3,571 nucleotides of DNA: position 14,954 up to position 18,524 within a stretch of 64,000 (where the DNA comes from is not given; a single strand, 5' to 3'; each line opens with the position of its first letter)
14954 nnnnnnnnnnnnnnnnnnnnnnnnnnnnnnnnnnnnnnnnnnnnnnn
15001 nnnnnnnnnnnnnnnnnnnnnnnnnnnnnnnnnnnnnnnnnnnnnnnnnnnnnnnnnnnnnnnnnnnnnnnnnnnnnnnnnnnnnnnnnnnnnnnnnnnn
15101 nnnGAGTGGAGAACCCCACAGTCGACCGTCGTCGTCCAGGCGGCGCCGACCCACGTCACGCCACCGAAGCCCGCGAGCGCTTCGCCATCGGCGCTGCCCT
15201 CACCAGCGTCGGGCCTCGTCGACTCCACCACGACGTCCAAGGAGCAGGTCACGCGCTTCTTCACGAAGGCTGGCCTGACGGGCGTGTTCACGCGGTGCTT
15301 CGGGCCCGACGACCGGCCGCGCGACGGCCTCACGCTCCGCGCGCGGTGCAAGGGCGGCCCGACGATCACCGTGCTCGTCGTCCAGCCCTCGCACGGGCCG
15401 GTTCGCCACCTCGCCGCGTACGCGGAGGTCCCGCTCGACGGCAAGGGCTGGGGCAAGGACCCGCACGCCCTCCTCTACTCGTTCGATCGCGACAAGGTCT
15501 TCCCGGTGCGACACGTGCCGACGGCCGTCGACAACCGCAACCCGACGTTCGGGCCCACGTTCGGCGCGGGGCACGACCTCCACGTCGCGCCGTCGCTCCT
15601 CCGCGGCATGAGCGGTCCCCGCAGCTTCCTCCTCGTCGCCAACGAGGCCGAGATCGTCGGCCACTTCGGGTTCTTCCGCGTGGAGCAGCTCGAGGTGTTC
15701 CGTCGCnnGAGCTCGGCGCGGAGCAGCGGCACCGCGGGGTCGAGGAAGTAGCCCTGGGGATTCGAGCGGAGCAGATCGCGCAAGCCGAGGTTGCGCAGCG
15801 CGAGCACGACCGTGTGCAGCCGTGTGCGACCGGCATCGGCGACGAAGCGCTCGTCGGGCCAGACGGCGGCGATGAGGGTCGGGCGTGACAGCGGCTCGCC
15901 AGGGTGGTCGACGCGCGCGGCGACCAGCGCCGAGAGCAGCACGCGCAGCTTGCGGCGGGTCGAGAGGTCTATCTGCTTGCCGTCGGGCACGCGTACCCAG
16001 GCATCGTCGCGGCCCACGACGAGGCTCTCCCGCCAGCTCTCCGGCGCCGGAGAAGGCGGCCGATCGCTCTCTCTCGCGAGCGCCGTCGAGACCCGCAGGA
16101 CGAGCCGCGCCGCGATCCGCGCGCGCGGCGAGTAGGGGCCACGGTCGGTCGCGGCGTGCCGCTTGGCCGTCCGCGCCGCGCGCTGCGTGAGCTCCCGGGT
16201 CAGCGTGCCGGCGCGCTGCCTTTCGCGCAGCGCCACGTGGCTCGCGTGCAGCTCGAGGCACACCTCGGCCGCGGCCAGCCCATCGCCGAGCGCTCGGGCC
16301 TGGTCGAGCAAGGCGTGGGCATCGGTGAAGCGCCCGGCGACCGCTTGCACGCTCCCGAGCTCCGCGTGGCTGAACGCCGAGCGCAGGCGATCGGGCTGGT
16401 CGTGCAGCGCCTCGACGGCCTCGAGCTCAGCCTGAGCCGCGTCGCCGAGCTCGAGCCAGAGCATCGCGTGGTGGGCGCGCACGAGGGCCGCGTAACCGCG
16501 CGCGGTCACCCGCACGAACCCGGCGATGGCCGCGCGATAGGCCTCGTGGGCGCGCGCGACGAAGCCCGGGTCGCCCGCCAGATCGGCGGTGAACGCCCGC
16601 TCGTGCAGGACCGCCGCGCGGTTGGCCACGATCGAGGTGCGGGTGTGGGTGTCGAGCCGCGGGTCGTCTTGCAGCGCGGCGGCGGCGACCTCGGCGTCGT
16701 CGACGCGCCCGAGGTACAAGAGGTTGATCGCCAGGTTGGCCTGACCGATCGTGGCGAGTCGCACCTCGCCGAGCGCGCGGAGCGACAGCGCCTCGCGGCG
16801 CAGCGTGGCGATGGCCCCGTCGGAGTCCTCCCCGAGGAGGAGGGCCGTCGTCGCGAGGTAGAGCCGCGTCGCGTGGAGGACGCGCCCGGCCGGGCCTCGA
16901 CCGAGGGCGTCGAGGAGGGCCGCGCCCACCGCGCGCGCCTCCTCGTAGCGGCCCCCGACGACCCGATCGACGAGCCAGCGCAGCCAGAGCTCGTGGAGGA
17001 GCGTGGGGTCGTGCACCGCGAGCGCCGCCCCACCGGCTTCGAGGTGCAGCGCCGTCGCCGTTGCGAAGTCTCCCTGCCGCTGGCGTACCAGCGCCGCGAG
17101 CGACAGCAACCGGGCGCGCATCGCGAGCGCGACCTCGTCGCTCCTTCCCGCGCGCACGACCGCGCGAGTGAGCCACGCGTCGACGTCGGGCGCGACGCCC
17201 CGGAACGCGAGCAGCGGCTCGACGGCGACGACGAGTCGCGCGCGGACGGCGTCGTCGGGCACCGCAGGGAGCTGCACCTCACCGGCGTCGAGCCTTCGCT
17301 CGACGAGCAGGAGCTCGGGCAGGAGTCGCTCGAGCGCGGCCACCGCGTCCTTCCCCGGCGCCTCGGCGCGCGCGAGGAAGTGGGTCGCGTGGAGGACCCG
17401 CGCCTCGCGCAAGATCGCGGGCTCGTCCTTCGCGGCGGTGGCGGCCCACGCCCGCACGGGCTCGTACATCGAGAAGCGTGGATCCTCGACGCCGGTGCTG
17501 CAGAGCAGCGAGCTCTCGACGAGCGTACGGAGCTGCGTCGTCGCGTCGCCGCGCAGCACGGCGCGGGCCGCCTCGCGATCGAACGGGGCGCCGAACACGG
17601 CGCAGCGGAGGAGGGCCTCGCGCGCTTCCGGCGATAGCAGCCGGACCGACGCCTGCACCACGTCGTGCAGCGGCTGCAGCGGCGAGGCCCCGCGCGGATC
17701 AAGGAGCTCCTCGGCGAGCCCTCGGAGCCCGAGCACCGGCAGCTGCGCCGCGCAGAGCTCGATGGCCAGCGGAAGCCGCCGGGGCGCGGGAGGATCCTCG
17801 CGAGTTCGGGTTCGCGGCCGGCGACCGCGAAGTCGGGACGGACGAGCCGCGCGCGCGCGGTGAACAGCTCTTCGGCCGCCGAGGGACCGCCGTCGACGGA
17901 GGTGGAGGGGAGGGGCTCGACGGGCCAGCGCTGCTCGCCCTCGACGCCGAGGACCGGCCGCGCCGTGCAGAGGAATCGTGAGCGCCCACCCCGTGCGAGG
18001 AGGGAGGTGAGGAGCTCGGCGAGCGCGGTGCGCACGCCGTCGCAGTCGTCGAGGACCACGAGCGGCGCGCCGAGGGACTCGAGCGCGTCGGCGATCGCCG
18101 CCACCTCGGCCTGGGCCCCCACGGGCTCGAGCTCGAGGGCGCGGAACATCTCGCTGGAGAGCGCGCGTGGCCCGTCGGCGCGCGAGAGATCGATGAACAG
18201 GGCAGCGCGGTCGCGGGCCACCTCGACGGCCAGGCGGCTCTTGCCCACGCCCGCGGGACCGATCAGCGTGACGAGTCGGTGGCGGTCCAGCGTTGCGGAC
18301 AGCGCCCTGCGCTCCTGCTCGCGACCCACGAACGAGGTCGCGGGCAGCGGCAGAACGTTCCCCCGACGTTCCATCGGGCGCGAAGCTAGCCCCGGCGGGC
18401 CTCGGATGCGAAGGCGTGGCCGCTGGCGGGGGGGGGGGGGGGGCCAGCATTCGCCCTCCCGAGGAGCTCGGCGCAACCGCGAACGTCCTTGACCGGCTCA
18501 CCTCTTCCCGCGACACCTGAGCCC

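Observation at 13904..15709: Pseudokinase-TM-TLDc fusion: a catalytically dead bacterial receptor carrying a domain best known from eukaryotes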

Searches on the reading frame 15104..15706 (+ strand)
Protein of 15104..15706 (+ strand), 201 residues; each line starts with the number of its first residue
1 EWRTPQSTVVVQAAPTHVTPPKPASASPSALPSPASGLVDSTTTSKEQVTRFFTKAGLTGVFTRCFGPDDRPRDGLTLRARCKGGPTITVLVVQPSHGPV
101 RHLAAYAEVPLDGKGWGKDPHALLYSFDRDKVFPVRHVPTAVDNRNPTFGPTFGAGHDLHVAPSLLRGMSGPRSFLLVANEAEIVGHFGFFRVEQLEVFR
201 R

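Call 7: search_protein_families(library=pfam, proteins=[window:15104-15706:+], max_evalue=10)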
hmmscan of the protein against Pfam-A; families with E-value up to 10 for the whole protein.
seq(201 aa): 0 families

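Call 15: search_solved_structures(query=A2, max_evalue=10, show_alignments=3)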
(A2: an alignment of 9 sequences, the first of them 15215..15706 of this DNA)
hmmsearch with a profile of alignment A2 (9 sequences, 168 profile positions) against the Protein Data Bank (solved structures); distinct sequences matched with E-value up to 10: 2.
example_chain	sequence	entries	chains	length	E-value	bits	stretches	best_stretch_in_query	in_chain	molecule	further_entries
3lcc_A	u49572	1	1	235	0.9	12.2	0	5-37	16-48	Putative methyl chloride transferase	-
6e7k_C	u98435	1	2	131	1.6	11.3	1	20-59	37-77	Glycosylphosphatidylinositol-anchored high density lipoprotein-binding protein 1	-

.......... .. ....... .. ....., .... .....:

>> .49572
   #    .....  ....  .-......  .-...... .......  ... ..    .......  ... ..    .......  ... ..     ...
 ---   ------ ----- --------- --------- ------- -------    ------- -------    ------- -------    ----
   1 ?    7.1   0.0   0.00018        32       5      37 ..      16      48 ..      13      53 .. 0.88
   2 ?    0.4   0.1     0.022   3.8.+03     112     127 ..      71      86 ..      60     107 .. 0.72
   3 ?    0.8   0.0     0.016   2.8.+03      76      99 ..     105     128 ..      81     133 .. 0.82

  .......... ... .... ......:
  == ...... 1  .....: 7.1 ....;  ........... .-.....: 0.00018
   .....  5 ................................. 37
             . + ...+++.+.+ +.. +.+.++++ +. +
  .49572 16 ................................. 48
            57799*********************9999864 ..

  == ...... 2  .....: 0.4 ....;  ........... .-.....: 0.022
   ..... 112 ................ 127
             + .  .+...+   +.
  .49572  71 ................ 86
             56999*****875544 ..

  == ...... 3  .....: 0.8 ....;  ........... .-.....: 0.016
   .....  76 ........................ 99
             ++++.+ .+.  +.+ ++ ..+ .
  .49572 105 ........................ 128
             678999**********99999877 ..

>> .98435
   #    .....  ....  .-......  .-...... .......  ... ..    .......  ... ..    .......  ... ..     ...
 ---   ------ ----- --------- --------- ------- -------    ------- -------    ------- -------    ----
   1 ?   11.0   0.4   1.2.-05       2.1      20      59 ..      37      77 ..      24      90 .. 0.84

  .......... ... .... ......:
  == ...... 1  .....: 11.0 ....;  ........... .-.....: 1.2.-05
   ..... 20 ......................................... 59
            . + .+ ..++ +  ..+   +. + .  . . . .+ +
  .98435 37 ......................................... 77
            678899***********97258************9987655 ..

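Call 26: predict_structure(alignment_id=A2)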
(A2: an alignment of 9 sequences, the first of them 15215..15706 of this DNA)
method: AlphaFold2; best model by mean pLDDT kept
length: 164 residues; sequences in the alignment: 9
mean_pLDDT: 85.6   pTM: 0.84
mean pLDDT of the five models: 85.6, 65.1, 49.5, 48.7, 48.1
residues with pLDDT >= 90: 68; 70-90: 82; 50-70: 14; < 50: 0
segments of 3 or more residues with pLDDT < 50: none
pLDDT, mean of each block of 10 residues (from residue 1): 88 94 92 84 91 91 91 88 90 86 85 75 79 73 72 88 94
secondary structure, 60 per line:
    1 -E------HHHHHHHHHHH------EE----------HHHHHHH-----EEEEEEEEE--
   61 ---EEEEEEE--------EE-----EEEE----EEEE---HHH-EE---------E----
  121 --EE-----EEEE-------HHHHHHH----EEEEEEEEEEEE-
elements in order: H9-19 H38-44 E50-58 E64-70 E86-89 E94-97 E130-133 H141-147 E152-163

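Call 28: search_protein_representatives(alignment_id=A2)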
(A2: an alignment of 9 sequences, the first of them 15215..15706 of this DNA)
Query: 9 sequences, 168 profile positions. Proteins with E-value up to 0.001 (for the whole library): 485; up to 1e-10: 35; up to 1e-30: 7. The best 150 are listed.
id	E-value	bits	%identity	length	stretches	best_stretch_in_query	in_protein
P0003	3.5e-84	296.6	-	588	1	1-162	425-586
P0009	3.1e-73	261.0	-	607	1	1-167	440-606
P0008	2.4e-67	241.8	-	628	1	2-168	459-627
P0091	2.2e-64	232.2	-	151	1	25-166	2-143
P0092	8.0e-54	197.8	-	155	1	16-164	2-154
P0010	5.1e-47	175.7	-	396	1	22-155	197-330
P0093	1.0e-37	145.5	-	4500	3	3-163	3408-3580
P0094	9.7e-30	119.5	-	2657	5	47-138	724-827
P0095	4.9e-26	107.4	-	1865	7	5-130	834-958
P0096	6.9e-24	100.4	-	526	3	22-123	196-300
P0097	1.6e-22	96.0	-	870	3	38-166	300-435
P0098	2.7e-22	95.3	-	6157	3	5-133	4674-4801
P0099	2.9e-19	85.4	-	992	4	3-118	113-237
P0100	7.5e-18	80.8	-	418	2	84-162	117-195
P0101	5.0e-17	78.1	-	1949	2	18-162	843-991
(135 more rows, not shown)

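Call 29: fold_search(model_id=the predicted structure, library=pdb)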
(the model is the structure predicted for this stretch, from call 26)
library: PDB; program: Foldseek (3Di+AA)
matches with E <= 10: 556; with E <= 0.001: 6
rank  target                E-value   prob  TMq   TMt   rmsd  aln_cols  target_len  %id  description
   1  8ar6_A                6.5e-05  1.00  0.68  0.66   3.8       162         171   18  Structure of Delta 57-NCOA7 in space group P41212 (released 2023-05-24)
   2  7obp_F                6.9e-05  1.00  0.73  0.75   3.2       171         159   16  Crystal structure of the human NCOA7-AS TLDc domain (released 2021-07-14)
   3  4acj                  7.3e-05  1.00  0.70  0.69   4.1       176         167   15  Crystal structure of the TLDC domain of Oxidation resistance protein 2 from zebrafish (released 2012-02-08)
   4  8ar6_B                7.3e-05  1.00  0.69  0.66   3.7       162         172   18  Structure of Delta 57-NCOA7 in space group P41212 (released 2023-05-24)
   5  8ar6_C                2.1e-04  1.00  0.67  0.65   3.8       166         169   19  Structure of Delta 57-NCOA7 in space group P41212 (released 2023-05-24)
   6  7uzg_T                3.3e-04  1.00  0.71  0.69   3.9       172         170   16  Rat Kidney V-ATPase lacking subunit H, with SidK and NCOA7B, State 1 (released 2023-11-22)
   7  2gtl_N                5.3e-01  0.02  0.14  0.12  17.4       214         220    8  Lumbricus Erythrocruorin at 3.5A resolution (released 2006-07-18)
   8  6wxu_B                8.4e-01  0.04  0.13  0.09   9.1        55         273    5  CryoEM structure of mouse DUOX1-DUOXA1 complex in the dimer-of-dimer state (released 2020-09-02)
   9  2gtl_M                9.4e-01  0.06  0.25  0.21  14.5       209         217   10  Lumbricus Erythrocruorin at 3.5A resolution (released 2006-07-18)
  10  7xy1_A                9.9e-01  0.01  0.11  0.05  15.0       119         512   10  Cryo-EM structure of Klebsiella phage Kp9 type I tail fiber gp42 in vitro (released 2023-06-07)
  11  7a0q_A                1.2e+00  0.08  0.30  0.17  13.1       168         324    6  Crystal structure of kievitone hydratase from Nectria haematococca (C2 SG) (released 2021-08-18)
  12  1vzy_A                1.2e+00  0.06  0.16  0.10  12.1        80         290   20  Crystal structure of the Bacillus subtilis HSP33 (released 2004-10-06)
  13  3qta_A                1.2e+00  0.03  0.16  0.14   6.9        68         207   19  Crystal structure of a CheC-like protein (rrnAC0528) from Haloarcula marismortui ATCC 43049 at 2.00 A resolution (released 2011-04-06)
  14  6eua_A                1.3e+00  0.04  0.21  0.18  10.1       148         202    6  The fibrinogen-like domain of human Angptl3 (released 2018-05-09)
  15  3k6y                  1.3e+00  0.04  0.20  0.16  12.5       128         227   11  Crystal structure of Rv3671c protease from M. tuberculosis, active form (released 2010-10-13)
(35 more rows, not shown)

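Call 40: find_related_loci(query=A2, collection=genome_contigs, flank=7000)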
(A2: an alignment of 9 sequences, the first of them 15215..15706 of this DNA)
Query A2 (164 aa) in genome_contigs; peptide patterns used: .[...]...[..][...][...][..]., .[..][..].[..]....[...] (x = any residue, [..] = any of these).
60 stretches matched a pattern; 26 encode a relative of the query (tblastn E <= 1e-3); 26 distinct loci.
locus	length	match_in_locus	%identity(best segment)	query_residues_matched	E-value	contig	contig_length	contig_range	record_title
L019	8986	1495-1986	96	1-164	8e-106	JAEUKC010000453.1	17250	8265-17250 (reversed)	MAG: Myxococcales bacterium isolate new MAG-85 k141_1215485, whole genome shotgun sequence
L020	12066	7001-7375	26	5-133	8e-10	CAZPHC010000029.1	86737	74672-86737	MAG TPA_asm: uncultured Enterobacteriaceae bacterium isolate SRP319275_co3_164 genome assembly, contig: NODE_406_length_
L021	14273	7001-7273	33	41-134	6e-9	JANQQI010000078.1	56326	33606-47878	MAG: Saprospiraceae bacterium isolate IP29b_bin.23 k99_1123376, whole genome shotgun sequence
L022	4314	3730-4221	22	7-164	2e-8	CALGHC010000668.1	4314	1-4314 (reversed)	MAG TPA_asm: uncultured Myxococcales bacterium isolate ERR2206756_bin.84_CONCOCT_v1.1_MAG genome assembly, contig: ERZ88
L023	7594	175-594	27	34-163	4e-7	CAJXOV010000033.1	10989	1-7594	MAG TPA_asm: uncultured Flavobacteriales bacterium isolate SRR3933389_bin.3_MetaBAT_v2.12.1_MAG genome assembly, contig:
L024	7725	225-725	22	4-162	6e-8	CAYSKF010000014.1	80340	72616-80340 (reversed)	MAG TPA_asm: uncultured Bdellovibrio sp. isolate SRP220891_co1_346 genome assembly, contig: NODE_518_length_80340_cov_17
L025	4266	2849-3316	25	5-150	8e-6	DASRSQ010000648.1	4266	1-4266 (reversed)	MAG TPA_asm: Gemmataceae bacterium isolate SMAG_U6095 k141_1059831, whole genome shotgun sequence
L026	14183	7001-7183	31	110-162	9e-6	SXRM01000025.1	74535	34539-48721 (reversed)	MAG: Proteobacteria bacterium isolate F1-140-MAGs058 F1-140__c30498, whole genome shotgun sequence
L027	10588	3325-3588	30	48-133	8e-6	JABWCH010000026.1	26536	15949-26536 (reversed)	MAG: Candidatus Brocadiia bacterium isolate MAG_51 scaffold_1686, whole genome shotgun sequence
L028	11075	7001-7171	35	112-162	2e-5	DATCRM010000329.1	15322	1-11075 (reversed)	MAG TPA_asm: Lacunisphaera sp. isolate SMAG_U7279 k141_1077876, whole genome shotgun sequence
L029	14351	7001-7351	26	21-138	4e-5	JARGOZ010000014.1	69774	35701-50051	MAG: Verrucomicrobiales bacterium isolate bin_ji_oxhcr1.018 NODE_313_length_69774_cov_5.553665, whole genome shotgun seq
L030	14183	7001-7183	30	110-162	5e-5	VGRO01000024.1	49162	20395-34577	MAG: Deltaproteobacteria bacterium isolate M_DeepCast_65m_m1_011 M_DeepCast_65m_m1_011_Ga0194120_10001150, whole genome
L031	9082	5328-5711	22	34-162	4e-5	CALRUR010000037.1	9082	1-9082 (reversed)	MAG: Sphingobacterium thalpophilum isolate JJ-MEM4D-83-2-mx-bin666 genome assembly, contig: JJ-MEM4D-83-C523, whole geno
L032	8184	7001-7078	54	108-133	4e-5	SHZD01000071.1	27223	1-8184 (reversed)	MAG: Myxococcales bacterium isolate Baikal-deep-G136 BACOMB-C8076, whole genome shotgun sequence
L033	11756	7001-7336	29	20-131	7e-5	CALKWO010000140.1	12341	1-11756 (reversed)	MAG TPA_asm: uncultured bacterium isolate SRR6007446_bin.57_CONCOCT_v1.1_MAG genome assembly, contig: ERZ724100.1980, wh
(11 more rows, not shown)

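Call 59: search_protein_families(library=pfam, proteins=[L019:1986-4655:-], max_evalue=1)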
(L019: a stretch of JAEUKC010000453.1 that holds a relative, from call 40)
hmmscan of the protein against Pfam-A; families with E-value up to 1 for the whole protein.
L019:1986-4655:- (889 aa): 18 families
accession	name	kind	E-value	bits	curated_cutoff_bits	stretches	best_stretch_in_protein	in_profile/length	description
PF13191.12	AAA_16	-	2.9e-09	38.1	32.6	1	15-131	2-161/167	AAA ATPase domain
PF13401.12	AAA_22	-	3.6e-09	37.4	27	1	32-127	5-109/130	AAA domain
PF20703.3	nSTAND1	-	7e-05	23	27.1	1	13-48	14-49/379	Novel STAND NTPase 1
PF13481.12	AAA_25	-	0.00051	20.2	27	1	18-57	18-58/195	AAA domain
PF20720.3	nSTAND3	-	0.0034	17.5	27.2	1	26-58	11-43/155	Novel STAND NTPase 3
PF00931.28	NB-ARC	-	0.0034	17.1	23.5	1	30-139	17-136/248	NB-ARC domain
PF02562.22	PhoH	-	0.014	15.3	27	1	18-53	5-40/205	PhoH-like protein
PF05729.18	NACHT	-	0.02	15.2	26.7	1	33-57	1-25/167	NACHT domain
PF01078.27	Mg_chelatase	-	0.035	13.9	20.3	1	16-52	6-42/207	Magnesium chelatase, subunit ChlI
PF07728.20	AAA_5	-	0.038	14.4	22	1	35-127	2-91/139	AAA domain (dynein-related subfamily)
PF25201.1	nSTAND6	-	0.045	14.2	27.7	1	17-62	3-48/148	Novel STAND NTPase 6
PF22447.2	EEP_ig-like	-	0.045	14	26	0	718-768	51-101/105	Endonuclease/exonuclease/phosphatase family, ig-like domain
PF13671.12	AAA_33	-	0.046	14.5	27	1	34-65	1-32/143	AAA domain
PF03193.22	RsgA_GTPase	-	0.047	14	30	1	19-55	94-129/174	RsgA GTPase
PF00004.35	AAA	-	0.054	14.4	21.2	1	36-69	2-35/131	ATPase family associated with various cellular activities (AAA)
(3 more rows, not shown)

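Call 60: find_homologous_proteins(query=L019:1986-4655:-, region=1-889, max_evalue=1e-10)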
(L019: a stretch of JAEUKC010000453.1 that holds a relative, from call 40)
Query L019:1986-4655:-, residues 1-889 (889 aa): 424 proteins with E <= 1e-10 among 8000 candidates; the best 120 are listed.
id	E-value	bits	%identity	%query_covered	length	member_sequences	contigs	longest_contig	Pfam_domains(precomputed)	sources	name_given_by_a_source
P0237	0.0e+0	1862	100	100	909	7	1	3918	PF25872.1,PF13401.13,PF13191.13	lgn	-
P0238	2.1e-263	895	56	100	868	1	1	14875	PF25872.1,PF13191.13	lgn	-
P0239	2.9e-260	884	57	100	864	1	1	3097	PF25872.1,PF13191.13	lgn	-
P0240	1.2e-183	631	47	96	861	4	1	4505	PF25872.1,PF13401.13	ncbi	ncbi:MAG: ATP-binding protein, partial [Polyangiales bacterium]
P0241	1.4e-39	154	36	26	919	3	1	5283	PF13401.13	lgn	-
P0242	9.8e-38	148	37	15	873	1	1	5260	PF13401.13,PF13191.13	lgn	-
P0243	5.9e-36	142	28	44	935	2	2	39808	PF13424.13,PF13401.13,PF13191.13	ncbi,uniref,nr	ncbi:AAA family ATPase [Polyangium jinanense]|uniref:AAA family ATPase n=1 Tax=Polyangium jinanense 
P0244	1.2e-35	141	39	41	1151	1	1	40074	PF03704.24,PF25872.1,PF00486.35,PF13401.13,PF13191.13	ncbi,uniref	ncbi:BTAD domain-containing putative transcriptional regulator [Streptomyces sp. NPDC046821]|uniref:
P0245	1.6e-35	141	35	16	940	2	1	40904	PF17874.8,PF00515.35,PF13424.13,PF13401.13,PF07719.24,PF13191.13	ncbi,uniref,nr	ncbi:AAA family ATPase [Polyangium sp. 15x6]|uniref:AAA family ATPase n=1 Tax=Polyangium sp. 15x6 Ta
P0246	4.4e-35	140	36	46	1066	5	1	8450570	PF03704.24,PF25872.1,PF13401.13,PF13191.13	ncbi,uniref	ncbi:ATP-binding protein [Streptomyces sp. NBC_00648]|uniref:ATP-binding protein n=1 Tax=Streptomyce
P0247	1.2e-34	138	39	41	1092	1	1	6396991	PF03704.24,PF25872.1,PF00486.35,PF13401.13,PF13191.13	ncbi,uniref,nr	ncbi:BTAD domain-containing putative transcriptional regulator [Streptomyces sp. AcE210]|uniref:BTAD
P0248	7.1e-34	135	39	41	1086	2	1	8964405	PF03704.24,PF25872.1,PF00486.35,PF13401.13,PF13191.13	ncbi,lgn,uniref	ncbi:BTAD domain-containing putative transcriptional regulator [Streptomyces sp. NBC_00009]|uniref:B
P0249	8.1e-34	135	39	41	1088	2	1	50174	PF03704.24,PF25872.1,PF00486.35,PF13401.13,PF13191.13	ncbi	ncbi:AfsR/SARP family transcriptional regulator [Streptomyces sp. NPDC055092]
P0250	8.9e-33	132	38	41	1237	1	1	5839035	PF03704.24,PF00486.35,PF13401.13,PF13191.13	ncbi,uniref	ncbi:AfsR/SARP family transcriptional regulator [Streptomyces sp. G5(2025)]|uniref:AfsR/SARP family 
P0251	9.9e-33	132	38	39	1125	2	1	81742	PF03704.24,PF25872.1,PF13191.13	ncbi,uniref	ncbi:BTAD domain-containing putative transcriptional regulator [Streptomyces sp. NPDC059070]|uniref:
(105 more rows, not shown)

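Call 73: search_protein_families(library=padloc, proteins=[P0237], max_evalue=0.001)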
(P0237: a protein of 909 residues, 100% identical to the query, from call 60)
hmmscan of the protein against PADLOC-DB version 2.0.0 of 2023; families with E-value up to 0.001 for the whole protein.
P0237 (909 aa): 1 family
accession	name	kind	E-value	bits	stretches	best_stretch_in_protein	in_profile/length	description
PDLC04790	PDC-S01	-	0.00039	17.3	1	42-93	17-68/422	-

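Call 74: search_protein_families(library=ncbifam, proteins=[P0237], max_evalue=0.001)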
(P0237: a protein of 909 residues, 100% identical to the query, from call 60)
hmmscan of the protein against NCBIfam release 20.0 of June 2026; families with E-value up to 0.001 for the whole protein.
P0237 (909 aa): 0 families

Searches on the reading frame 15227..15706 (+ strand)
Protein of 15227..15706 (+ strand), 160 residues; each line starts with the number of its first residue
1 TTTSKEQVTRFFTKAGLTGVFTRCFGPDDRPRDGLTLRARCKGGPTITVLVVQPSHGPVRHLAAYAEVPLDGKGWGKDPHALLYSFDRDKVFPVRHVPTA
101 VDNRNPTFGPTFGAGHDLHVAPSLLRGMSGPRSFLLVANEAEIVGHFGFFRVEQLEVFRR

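Call 7: search_protein_families(library=pfam, proteins=[window:15227-15706:+], max_evalue=10)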
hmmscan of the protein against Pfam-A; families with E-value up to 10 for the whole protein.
seq(160 aa): 0 families

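Call 8: search_solved_structures(query=window:15227-15706:+, max_evalue=10, show_alignments=3)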
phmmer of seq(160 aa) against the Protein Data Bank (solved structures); distinct sequences matched with E-value up to 10: 0.

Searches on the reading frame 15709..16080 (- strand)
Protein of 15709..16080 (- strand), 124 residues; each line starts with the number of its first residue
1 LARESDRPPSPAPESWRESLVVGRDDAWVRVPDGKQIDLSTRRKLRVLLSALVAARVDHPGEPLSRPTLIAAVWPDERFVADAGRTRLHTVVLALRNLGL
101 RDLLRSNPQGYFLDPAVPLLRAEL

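Call 59: search_protein_families(library=pfam, proteins=[window:15709-16080:-], max_evalue=1)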
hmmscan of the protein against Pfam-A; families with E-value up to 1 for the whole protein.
window:15709-16080:- (124 aa): 1 family
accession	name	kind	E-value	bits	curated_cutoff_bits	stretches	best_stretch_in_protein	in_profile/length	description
PF00486.34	Trans_reg_C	-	0.011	16.3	26.2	1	56-82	17-43/77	Transcriptional regulatory protein, C terminal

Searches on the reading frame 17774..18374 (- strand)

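Call 59: search_protein_families(library=pfam, proteins=[window:17774-18374:-], max_evalue=1)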
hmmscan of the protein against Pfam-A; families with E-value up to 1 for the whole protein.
window:17774-18374:- (200 aa): 26 families (the best 25 are shown)
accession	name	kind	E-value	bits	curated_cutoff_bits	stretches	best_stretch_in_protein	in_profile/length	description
PF13191.12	AAA_16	-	2.3e-10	41.7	32.6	1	15-131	2-161/167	AAA ATPase domain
PF13401.12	AAA_22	-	1.9e-09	38.4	27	1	31-127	4-109/130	AAA domain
PF13481.12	AAA_25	-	2.5e-05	24.4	27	1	11-57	11-58/195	AAA domain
PF20703.3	nSTAND1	-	2.7e-05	24.4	27.1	1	12-48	13-49/379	Novel STAND NTPase 1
PF25199.1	nSTAND_NTPase5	-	0.0011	19.2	34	1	27-139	36-133/145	Novel STAND NTPase 5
PF02562.22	PhoH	-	0.0013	18.7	27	1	19-53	6-40/205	PhoH-like protein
PF20720.3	nSTAND3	-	0.0014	18.8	27.2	1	25-57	10-42/155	Novel STAND NTPase 3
PF00931.28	NB-ARC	-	0.0015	18.3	23.5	1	30-139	17-136/248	NB-ARC domain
PF05729.18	NACHT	-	0.0028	17.9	26.7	1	33-57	1-25/167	NACHT domain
PF00004.35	AAA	-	0.0047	17.8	21.2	1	36-114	2-69/131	ATPase family associated with various cellular activities (AAA)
PF13671.12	AAA_33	-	0.012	16.3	27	1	34-65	1-32/143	AAA domain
PF03193.22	RsgA_GTPase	-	0.015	15.5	30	1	19-54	94-128/174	RsgA GTPase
PF25201.1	nSTAND6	-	0.018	15.5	27.7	1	17-79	3-66/148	Novel STAND NTPase 6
PF07728.20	AAA_5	-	0.026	15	22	1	35-126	2-90/139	AAA domain (dynein-related subfamily)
PF01078.27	Mg_chelatase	-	0.045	13.6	20.3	1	16-51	6-41/207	Magnesium chelatase, subunit ChlI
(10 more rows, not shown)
